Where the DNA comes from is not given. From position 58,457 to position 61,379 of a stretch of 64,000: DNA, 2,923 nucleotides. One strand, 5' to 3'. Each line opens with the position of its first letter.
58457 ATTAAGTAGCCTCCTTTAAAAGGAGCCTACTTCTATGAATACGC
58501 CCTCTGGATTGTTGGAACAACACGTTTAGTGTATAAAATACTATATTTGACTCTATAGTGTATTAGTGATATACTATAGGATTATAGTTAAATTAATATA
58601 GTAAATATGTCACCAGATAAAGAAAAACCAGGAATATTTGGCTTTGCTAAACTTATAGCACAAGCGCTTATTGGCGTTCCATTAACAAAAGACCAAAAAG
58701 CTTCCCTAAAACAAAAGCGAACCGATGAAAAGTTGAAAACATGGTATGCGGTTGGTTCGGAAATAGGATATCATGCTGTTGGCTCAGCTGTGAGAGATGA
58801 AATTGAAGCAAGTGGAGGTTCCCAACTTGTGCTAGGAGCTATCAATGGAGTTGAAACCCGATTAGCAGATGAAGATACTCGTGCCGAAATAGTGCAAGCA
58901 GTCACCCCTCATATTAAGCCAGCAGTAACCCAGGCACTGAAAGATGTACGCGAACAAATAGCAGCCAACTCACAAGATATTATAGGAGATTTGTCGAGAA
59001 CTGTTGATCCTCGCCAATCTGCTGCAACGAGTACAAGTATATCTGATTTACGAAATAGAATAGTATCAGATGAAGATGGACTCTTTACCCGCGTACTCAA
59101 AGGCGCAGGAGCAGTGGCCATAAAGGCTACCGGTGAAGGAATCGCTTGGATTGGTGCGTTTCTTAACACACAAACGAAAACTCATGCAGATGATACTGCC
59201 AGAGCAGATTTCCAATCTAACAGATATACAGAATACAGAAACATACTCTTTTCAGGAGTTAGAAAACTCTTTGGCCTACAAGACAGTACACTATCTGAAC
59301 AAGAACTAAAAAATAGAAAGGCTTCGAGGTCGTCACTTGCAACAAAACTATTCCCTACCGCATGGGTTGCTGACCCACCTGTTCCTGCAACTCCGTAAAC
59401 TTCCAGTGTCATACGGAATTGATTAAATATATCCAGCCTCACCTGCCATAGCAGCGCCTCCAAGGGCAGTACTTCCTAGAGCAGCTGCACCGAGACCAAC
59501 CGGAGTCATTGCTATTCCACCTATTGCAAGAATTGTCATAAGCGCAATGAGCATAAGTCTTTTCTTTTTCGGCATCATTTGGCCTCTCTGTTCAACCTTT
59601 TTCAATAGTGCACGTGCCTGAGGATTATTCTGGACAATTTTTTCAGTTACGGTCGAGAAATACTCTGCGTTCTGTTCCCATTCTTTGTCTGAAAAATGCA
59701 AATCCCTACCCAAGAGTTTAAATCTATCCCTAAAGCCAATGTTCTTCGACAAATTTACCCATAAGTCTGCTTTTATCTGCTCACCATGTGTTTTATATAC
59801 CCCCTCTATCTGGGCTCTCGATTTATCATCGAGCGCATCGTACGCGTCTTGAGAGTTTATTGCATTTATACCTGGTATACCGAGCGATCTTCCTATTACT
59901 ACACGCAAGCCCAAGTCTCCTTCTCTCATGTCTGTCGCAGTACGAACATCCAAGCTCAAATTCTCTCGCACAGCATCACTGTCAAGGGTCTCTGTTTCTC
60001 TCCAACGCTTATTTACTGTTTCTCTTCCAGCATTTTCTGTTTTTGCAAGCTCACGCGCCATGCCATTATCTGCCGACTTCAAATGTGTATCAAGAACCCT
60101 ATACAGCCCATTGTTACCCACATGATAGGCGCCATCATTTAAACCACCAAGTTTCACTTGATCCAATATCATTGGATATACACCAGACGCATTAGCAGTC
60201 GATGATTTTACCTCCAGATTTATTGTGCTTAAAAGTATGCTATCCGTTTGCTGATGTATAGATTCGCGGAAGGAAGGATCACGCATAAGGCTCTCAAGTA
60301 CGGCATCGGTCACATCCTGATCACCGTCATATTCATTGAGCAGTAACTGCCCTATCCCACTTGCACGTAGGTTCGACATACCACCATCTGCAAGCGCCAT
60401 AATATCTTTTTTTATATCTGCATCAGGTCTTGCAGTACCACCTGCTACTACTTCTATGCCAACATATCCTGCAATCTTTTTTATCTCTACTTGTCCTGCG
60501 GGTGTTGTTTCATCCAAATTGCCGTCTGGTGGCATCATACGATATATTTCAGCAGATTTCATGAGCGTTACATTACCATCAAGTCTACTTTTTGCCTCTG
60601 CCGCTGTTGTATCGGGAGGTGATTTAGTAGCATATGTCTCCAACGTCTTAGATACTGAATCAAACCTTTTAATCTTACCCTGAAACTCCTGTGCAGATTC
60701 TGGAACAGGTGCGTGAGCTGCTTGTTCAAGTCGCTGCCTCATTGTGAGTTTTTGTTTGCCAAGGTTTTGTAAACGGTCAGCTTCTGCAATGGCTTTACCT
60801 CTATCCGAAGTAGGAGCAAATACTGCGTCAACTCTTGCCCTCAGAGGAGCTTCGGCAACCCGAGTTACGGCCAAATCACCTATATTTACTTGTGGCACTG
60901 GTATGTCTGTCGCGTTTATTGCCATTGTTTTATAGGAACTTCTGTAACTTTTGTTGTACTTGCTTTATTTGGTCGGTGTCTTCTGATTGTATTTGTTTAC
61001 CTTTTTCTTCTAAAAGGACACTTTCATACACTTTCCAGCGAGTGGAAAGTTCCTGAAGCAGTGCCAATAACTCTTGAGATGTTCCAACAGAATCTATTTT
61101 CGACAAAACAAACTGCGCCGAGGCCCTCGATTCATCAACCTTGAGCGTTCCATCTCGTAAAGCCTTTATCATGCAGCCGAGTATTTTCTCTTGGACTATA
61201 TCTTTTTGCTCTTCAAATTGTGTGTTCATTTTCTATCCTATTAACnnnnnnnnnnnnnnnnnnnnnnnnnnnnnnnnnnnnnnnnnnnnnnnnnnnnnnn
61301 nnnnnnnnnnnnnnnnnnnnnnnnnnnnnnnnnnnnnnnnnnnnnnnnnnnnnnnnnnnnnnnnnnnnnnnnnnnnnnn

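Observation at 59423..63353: Duplicated two-gene module: small acidic helical protein coupled to a large tail-anchored protein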

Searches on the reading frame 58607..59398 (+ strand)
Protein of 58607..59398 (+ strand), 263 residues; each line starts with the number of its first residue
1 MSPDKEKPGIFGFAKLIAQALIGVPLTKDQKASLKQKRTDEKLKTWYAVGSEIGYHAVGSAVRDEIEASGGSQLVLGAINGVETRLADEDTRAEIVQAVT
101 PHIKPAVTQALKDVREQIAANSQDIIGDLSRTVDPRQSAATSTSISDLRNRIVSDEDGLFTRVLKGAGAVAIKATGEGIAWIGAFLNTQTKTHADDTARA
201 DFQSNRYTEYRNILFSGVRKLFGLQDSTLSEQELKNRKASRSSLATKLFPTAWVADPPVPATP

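Call 5: search_protein_families(library=pfam, proteins=[window:58607-59398:+], max_evalue=1)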
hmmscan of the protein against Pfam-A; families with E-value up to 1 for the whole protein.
window:58607-59398:+ (263 aa): 0 families

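Call 6: search_protein_families(library=ncbifam, proteins=[window:58607-59398:+], max_evalue=1)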
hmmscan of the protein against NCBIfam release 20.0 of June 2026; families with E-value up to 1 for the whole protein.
window:58607-59398:+ (263 aa): 0 families

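Call 53: search_protein_families(library=padloc, proteins=[window:58607-59398:+], max_evalue=0.1)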
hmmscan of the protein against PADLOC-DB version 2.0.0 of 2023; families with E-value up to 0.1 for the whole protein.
window:58607-59398:+ (263 aa): 0 families

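Call 54: search_protein_families(library=phrogs, proteins=[window:58607-59398:+], max_evalue=0.1)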
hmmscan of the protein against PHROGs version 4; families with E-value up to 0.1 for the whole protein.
window:58607-59398:+ (263 aa): 2 families
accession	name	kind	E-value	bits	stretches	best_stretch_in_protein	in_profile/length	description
phrog_28427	-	unknown function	0.013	15.4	1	91-196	132-237/415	-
phrog_19157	-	unknown function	0.061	14.3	0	84-128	45-88/162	-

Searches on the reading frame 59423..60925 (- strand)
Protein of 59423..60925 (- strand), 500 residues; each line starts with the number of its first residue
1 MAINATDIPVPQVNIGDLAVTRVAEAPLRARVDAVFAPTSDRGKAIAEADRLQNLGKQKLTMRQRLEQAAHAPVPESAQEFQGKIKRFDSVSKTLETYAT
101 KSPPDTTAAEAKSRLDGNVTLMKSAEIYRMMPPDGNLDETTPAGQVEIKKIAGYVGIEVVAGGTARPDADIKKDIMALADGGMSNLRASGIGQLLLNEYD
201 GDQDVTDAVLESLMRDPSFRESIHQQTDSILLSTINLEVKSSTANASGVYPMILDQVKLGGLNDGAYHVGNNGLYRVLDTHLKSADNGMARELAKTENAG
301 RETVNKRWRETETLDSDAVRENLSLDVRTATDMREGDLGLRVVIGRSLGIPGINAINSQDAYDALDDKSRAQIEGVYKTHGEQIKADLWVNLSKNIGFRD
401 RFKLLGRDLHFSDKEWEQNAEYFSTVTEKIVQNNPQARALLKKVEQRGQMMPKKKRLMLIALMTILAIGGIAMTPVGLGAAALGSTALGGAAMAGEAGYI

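Call 5: search_protein_families(library=pfam, proteins=[window:59423-60925:-], max_evalue=1)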
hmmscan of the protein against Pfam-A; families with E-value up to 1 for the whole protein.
window:59423-60925:- (500 aa): 1 family
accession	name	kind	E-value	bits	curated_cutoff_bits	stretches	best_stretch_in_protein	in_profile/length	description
PF07898.18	DUF1676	-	0.22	12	24.3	1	434-485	109-149/170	Protein of unknown function (DUF1676)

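Call 6: search_protein_families(library=ncbifam, proteins=[window:59423-60925:-], max_evalue=1)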
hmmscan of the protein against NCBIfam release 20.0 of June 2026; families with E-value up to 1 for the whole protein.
window:59423-60925:- (500 aa): 0 families

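Call 18: find_homologous_proteins(query=window:59423-60925:-)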
Query window:59423-60925:- (500 aa): 3 proteins with E <= 0.001 among 8000 candidates.
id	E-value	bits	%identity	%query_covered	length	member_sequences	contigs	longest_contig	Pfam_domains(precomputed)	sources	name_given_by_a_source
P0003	0.0e+0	1090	100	100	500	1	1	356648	-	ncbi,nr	ncbi:MAG: hypothetical protein NUV65_02930 [Candidatus Roizmanbacteria bacterium]|nr:hypothetical pr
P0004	2.9e-238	809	78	95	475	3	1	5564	-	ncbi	ncbi:hypothetical protein COU88_00820, partial [Candidatus Roizmanbacteria bacterium CG10_big_fil_re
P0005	4.6e-198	677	69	94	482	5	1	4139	-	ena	-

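Call 19: find_encoding_contigs(protein=P0003, flank=10000)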
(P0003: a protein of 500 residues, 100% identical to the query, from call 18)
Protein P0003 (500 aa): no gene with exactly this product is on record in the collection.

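Call 20: find_encoding_contigs(protein=P0005, flank=10000)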
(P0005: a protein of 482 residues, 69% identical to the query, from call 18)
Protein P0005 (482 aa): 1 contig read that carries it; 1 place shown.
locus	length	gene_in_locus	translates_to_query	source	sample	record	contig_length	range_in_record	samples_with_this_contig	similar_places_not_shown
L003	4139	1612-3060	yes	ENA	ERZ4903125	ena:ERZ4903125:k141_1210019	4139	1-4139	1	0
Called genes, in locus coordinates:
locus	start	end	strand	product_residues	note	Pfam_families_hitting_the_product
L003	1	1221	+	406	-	?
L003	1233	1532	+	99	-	-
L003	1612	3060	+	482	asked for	-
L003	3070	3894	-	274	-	-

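Call 47: search_solved_structures(query=A6, max_evalue=10)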
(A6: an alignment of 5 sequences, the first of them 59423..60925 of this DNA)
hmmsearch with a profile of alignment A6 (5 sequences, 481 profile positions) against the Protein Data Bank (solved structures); distinct sequences matched with E-value up to 10: 3.
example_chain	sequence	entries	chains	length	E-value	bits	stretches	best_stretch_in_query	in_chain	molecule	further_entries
7m99_A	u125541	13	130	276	0.16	14.1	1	94-153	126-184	TnsC | ShTnsC | TnsC filament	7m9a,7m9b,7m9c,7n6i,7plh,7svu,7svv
8rdu_D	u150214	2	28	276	0.16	14.1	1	94-153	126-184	ShTnsC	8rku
8h6q_A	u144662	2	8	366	0.74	11.9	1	279-342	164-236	Presilphiperfolan-8-beta-ol synthase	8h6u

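Call 53: search_protein_families(library=padloc, proteins=[window:59423-60925:-], max_evalue=0.1)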
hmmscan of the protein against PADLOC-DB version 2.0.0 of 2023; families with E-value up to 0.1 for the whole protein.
window:59423-60925:- (500 aa): 0 families

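Call 54: search_protein_families(library=phrogs, proteins=[window:59423-60925:-], max_evalue=0.1)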
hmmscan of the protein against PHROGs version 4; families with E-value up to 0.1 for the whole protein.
window:59423-60925:- (500 aa): 0 families

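Call 83: search_dna_similar(query=window:59423-60925:-, collection=phages, mode=protein, max_evalue=0.01, max_rows=10)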
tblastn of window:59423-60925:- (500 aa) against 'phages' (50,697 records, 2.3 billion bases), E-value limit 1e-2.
No match.

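Call 85: find_related_loci(query=A6, collection=viral_contigs, flank=5000)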
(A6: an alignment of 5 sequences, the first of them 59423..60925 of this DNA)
Query A6 (500 aa) in viral_contigs; peptide patterns used: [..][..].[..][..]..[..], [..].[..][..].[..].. (x = any residue, [..] = any of these).
75 stretches matched a pattern, but none encodes a relative of the query by tblastn (E <= 1e-3).

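Call 94: search_protein_families(library=pfam, alignment_id=A6, max_evalue=1)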
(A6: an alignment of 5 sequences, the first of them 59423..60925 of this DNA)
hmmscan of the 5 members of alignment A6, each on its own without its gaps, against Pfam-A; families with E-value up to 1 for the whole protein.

A. member 1, window:59423-60925:- (500 aa): 1 family
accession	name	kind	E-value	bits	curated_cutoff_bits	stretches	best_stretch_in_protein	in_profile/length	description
PF07898.18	DUF1676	-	0.22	12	24.3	1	434-485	109-149/170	Protein of unknown function (DUF1676)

B. families by the number of members that match (of 5 scanned): 7 families
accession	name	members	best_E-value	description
PF11640.13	TAN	1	0.0005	Telomere-length maintenance and DNA damage repair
PF16083.10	Phage_holin_3_3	1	0.027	LydA holin phage, holin superfamily III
PF17440.7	Thiol_cytolys_C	1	0.082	Thiol-activated cytolysin beta sandwich domain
PF15861.10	partial_CstF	1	0.13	Partial cleavage stimulation factor domain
PF14440.12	XOO_2897-deam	1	0.15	Xanthomonas XOO_2897-like deaminase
PF07898.18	DUF1676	1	0.22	Protein of unknown function (DUF1676)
PF12008.13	EcoR124_C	1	0.22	Type I restriction and modification enzyme - subunit R C terminal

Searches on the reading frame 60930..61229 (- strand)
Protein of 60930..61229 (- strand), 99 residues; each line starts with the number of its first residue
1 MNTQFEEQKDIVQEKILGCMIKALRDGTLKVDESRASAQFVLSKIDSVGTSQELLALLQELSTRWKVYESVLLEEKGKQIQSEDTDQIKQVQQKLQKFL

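Call 5: search_protein_families(library=pfam, proteins=[window:60930-61229:-], max_evalue=1)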
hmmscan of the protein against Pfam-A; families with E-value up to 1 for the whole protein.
window:60930-61229:- (99 aa): 1 family
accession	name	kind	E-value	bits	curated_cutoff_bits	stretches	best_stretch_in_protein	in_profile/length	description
PF06109.18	HlyE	-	0.044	13.5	25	1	5-61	101-156/333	Haemolysin E (HlyE)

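Call 6: search_protein_families(library=ncbifam, proteins=[window:60930-61229:-], max_evalue=1)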
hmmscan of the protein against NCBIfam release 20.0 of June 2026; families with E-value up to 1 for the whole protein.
window:60930-61229:- (99 aa): 0 families

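Call 53: search_protein_families(library=padloc, proteins=[window:60930-61229:-], max_evalue=0.1)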
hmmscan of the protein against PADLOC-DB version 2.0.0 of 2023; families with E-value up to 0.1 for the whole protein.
window:60930-61229:- (99 aa): 0 families

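Call 54: search_protein_families(library=phrogs, proteins=[window:60930-61229:-], max_evalue=0.1)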
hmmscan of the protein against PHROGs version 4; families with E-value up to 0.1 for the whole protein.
window:60930-61229:- (99 aa): 1 family
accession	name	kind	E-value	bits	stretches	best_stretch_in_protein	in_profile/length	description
phrog_2086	-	unknown function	0.0013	19.9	1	44-90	7-52/156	-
